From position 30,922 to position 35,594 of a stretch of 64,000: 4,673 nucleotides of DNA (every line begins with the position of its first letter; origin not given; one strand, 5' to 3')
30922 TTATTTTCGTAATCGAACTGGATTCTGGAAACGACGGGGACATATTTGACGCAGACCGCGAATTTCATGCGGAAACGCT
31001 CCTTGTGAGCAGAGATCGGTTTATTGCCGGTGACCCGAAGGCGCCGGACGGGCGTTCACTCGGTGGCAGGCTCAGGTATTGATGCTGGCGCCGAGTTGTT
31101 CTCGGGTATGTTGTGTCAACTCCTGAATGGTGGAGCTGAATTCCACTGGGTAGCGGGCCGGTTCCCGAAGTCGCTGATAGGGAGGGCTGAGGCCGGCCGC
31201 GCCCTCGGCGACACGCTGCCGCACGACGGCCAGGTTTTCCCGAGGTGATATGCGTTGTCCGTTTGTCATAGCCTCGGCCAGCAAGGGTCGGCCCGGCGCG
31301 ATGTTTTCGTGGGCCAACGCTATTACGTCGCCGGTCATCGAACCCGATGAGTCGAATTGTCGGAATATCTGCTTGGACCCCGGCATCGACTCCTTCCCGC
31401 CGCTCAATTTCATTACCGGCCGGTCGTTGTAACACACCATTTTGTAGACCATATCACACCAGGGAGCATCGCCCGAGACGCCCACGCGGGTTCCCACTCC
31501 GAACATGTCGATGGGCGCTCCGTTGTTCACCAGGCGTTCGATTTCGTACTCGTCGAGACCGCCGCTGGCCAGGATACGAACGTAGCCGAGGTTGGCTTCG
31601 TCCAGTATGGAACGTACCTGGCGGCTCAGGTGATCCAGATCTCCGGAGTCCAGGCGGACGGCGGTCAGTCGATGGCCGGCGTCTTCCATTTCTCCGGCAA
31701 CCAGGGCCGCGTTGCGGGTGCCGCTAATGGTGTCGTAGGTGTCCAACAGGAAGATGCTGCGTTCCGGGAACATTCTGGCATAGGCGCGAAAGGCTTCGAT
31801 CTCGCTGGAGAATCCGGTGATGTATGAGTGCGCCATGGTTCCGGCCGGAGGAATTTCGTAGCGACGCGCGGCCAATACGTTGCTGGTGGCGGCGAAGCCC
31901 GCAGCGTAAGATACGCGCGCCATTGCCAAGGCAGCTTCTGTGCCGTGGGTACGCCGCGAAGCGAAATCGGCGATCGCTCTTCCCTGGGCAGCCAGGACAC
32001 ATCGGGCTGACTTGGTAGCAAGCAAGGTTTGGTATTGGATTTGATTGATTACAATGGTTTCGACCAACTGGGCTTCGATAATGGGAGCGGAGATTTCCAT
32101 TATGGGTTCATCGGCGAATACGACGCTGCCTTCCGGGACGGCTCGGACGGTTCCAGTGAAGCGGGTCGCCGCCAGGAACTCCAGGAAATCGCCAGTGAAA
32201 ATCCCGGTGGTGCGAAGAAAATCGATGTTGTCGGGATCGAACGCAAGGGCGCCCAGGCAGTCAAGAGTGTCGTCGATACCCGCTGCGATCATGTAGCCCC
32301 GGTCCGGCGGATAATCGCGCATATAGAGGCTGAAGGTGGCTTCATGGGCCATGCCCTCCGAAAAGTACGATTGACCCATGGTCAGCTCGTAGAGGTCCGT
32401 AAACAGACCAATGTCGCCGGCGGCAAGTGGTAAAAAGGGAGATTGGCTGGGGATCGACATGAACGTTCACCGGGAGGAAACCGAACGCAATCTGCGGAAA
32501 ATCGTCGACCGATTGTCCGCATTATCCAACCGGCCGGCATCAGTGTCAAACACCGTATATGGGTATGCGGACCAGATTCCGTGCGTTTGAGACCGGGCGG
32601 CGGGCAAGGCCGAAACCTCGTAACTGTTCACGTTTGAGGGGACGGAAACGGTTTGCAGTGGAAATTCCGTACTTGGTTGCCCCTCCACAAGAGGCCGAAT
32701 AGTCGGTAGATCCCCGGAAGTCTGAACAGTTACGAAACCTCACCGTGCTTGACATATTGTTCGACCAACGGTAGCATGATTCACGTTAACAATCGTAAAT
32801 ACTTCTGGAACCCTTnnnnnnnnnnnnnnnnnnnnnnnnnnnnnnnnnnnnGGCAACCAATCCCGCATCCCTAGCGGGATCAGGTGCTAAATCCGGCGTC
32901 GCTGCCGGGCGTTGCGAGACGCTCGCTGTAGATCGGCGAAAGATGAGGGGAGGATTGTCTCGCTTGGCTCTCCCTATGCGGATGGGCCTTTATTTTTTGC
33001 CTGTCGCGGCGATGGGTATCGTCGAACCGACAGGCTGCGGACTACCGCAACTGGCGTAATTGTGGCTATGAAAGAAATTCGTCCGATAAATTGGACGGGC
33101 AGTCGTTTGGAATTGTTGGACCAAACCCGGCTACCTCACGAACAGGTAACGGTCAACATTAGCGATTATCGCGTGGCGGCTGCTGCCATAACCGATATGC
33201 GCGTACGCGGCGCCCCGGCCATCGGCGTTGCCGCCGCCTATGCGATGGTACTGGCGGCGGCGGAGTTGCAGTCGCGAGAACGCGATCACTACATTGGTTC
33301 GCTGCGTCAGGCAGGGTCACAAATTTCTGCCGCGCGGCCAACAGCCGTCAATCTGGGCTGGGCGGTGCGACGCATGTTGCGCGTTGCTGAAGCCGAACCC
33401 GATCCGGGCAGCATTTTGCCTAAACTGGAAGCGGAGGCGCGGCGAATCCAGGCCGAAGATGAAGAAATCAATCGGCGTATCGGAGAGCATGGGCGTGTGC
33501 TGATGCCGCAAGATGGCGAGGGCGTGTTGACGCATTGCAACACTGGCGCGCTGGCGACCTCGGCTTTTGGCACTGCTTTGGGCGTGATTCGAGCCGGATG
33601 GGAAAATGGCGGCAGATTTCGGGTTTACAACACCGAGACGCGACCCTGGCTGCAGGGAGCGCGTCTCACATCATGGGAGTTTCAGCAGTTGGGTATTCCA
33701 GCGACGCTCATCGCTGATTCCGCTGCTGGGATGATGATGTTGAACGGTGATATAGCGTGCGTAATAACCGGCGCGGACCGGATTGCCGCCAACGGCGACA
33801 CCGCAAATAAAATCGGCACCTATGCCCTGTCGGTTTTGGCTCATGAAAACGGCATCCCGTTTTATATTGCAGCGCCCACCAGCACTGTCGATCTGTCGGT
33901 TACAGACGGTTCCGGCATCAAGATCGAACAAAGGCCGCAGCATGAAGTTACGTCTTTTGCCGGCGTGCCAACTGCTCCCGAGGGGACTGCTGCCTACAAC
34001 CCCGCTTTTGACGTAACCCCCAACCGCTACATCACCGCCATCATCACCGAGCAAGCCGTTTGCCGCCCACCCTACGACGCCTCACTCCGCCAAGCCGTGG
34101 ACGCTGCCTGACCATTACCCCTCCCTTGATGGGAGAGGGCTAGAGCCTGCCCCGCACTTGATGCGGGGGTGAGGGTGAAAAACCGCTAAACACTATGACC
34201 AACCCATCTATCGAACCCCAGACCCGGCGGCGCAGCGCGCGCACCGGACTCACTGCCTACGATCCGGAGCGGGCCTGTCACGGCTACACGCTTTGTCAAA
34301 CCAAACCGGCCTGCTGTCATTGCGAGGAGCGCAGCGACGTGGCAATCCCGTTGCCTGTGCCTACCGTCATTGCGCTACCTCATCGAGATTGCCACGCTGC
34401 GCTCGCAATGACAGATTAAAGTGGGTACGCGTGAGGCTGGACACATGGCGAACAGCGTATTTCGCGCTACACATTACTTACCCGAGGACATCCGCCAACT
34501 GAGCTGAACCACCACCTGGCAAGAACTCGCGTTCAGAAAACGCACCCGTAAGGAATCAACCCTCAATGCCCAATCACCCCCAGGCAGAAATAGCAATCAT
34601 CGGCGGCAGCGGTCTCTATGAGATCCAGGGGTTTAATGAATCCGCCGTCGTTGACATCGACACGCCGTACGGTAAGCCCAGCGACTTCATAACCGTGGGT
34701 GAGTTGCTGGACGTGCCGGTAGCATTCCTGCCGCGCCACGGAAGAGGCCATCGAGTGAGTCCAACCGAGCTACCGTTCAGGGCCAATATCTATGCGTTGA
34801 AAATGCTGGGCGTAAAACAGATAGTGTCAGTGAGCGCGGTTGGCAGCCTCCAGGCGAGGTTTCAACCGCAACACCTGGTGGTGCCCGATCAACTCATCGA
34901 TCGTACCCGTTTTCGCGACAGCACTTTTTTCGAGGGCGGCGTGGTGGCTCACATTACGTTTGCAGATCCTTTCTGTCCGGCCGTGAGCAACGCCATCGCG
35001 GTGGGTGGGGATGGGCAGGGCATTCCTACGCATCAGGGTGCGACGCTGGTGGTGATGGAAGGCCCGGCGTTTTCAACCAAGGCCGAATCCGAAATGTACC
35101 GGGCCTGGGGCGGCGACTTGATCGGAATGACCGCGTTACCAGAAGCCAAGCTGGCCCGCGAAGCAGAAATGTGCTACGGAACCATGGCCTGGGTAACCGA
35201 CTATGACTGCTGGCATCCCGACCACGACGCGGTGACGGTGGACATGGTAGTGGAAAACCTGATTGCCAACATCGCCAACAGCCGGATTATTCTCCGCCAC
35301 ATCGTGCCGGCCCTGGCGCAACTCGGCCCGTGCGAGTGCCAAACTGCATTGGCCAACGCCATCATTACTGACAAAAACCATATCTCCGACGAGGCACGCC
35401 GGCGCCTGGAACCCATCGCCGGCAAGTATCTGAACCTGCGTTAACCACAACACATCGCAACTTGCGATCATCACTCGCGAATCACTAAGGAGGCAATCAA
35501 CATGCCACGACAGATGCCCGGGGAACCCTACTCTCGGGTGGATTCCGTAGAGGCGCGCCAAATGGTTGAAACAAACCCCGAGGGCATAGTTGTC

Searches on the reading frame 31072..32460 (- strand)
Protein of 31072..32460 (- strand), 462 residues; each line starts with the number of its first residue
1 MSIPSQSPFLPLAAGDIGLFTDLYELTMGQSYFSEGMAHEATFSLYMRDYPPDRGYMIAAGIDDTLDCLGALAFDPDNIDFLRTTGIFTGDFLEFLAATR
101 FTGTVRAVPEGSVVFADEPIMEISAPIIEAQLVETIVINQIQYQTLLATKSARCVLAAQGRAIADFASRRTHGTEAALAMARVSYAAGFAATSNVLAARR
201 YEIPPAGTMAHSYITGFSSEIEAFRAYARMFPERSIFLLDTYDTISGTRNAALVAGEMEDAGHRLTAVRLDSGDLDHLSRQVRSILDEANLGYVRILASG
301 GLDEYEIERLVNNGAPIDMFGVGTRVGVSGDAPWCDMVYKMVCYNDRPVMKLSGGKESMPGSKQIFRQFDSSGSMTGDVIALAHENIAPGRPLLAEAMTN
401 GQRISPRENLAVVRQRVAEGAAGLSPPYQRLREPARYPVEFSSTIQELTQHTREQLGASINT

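Call 58: search_protein_families(library=pfam, proteins=[window:31072-32460:-], max_evalue=0.001)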
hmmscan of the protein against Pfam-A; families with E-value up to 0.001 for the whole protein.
window:31072-32460:- (462 aa): 5 families
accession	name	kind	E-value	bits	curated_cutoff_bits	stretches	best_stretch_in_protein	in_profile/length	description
PF17767.7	NAPRTase_N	-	4e-33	114.8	32.6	1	19-141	1-124/125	Nicotinate phosphoribosyltransferase (NAPRTase) N-terminal domain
PF17956.6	NAPRTase_C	-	3.6e-13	50.4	23.3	1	391-448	53-110/111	Nicotinate phosphoribosyltransferase C-terminal domain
PF04095.22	NAPRTase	-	2e-08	34.7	20.8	1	163-326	3-178/239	Nicotinate phosphoribosyltransferase (NAPRTase) family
PF02749.22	QRPTase_N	-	0.00037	21.1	27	0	86-143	24-80/82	Quinolinate phosphoribosyl transferase, N-terminal domain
PF01729.25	QRPTase_C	-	0.00077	19.7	23.1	0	148-325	2-157/169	Quinolinate phosphoribosyl transferase, C-terminal domain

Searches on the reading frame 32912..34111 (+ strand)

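Call 58: search_protein_families(library=pfam, proteins=[window:32912-34111:+], max_evalue=0.001)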
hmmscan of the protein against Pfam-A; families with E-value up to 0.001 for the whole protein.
window:32912-34111:+ (399 aa): 1 family
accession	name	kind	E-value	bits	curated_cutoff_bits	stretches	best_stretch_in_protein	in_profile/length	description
PF01008.23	IF-2B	-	6.6e-78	262.2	22.4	1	98-384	2-278/280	Initiation factor 2 subunit family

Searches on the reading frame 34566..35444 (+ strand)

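Call 58: search_protein_families(library=pfam, proteins=[window:34566-35444:+], max_evalue=0.001)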
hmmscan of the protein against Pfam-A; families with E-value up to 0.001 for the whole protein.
window:34566-35444:+ (292 aa): 1 family
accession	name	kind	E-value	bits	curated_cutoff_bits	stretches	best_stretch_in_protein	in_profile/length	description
PF01048.26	PNP_UDP_1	-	1.1e-40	140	25.1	1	8-247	1-232/233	Phosphorylase superfamily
